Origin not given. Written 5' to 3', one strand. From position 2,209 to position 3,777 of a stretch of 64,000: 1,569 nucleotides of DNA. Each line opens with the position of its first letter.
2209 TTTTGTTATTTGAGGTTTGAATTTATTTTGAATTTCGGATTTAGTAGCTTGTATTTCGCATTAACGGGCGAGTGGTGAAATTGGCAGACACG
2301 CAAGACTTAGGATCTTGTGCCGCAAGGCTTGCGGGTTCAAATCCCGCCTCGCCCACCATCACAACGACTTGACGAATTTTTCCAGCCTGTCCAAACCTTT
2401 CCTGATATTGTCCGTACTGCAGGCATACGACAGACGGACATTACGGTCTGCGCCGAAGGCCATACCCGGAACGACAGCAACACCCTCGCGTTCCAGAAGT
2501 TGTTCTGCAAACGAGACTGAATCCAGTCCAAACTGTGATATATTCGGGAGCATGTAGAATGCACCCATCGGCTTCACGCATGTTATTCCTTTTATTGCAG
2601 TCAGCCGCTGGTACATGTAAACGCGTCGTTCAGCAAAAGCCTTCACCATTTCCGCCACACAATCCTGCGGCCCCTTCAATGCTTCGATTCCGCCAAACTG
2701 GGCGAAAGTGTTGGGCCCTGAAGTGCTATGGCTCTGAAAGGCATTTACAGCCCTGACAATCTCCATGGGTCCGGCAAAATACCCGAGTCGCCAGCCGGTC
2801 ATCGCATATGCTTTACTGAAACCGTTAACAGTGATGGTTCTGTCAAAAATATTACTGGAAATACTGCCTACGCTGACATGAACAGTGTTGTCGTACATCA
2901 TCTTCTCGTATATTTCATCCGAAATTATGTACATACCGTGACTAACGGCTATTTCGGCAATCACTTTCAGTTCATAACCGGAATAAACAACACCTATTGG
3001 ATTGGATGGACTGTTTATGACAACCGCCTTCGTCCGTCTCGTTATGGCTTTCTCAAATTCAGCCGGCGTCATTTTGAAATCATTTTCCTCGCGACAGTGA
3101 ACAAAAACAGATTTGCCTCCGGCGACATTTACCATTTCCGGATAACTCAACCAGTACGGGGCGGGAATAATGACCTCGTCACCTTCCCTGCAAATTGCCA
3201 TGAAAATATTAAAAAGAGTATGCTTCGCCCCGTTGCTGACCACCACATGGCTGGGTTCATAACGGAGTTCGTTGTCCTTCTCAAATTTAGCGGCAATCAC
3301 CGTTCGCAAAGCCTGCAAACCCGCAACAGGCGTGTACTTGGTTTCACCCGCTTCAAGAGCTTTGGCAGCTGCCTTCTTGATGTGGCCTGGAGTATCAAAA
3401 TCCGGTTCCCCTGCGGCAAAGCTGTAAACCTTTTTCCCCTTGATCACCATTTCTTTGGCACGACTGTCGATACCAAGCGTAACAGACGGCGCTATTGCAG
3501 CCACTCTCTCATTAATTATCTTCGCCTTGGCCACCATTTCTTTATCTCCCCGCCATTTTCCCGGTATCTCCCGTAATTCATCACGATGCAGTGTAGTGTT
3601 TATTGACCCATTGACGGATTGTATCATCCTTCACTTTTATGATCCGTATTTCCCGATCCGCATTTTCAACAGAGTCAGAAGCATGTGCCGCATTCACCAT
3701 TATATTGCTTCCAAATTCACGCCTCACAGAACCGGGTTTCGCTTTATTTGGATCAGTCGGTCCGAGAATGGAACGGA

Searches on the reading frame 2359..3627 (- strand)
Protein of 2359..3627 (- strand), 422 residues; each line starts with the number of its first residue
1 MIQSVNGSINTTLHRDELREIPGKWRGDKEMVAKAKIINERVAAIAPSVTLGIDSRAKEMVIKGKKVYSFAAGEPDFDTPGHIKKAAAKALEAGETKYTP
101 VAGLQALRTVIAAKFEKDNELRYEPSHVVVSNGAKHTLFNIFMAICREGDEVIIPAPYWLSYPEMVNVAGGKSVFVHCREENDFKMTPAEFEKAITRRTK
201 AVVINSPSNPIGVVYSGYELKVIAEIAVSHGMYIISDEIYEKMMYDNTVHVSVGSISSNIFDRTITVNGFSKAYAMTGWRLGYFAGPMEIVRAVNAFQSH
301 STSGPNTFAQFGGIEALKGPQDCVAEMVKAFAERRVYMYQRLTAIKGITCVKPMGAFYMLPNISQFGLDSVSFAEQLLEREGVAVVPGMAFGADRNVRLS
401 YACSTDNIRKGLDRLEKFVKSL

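Call 58: search_protein_families(library=pfam, proteins=[window:2359-3627:-], max_evalue=0.00001)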
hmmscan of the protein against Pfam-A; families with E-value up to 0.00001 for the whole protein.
window:2359-3627:- (422 aa): 2 families
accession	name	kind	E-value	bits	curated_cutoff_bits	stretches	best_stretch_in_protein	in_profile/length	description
PF00155.27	Aminotran_1_2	-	4.8e-77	260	19.7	1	66-415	2-361/361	Aminotransferase class I and II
PF01041.23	DegT_DnrJ_EryC1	-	3e-11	43.6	19.8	1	123-237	37-145/360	DegT/DnrJ/EryC1/StrS aminotransferase family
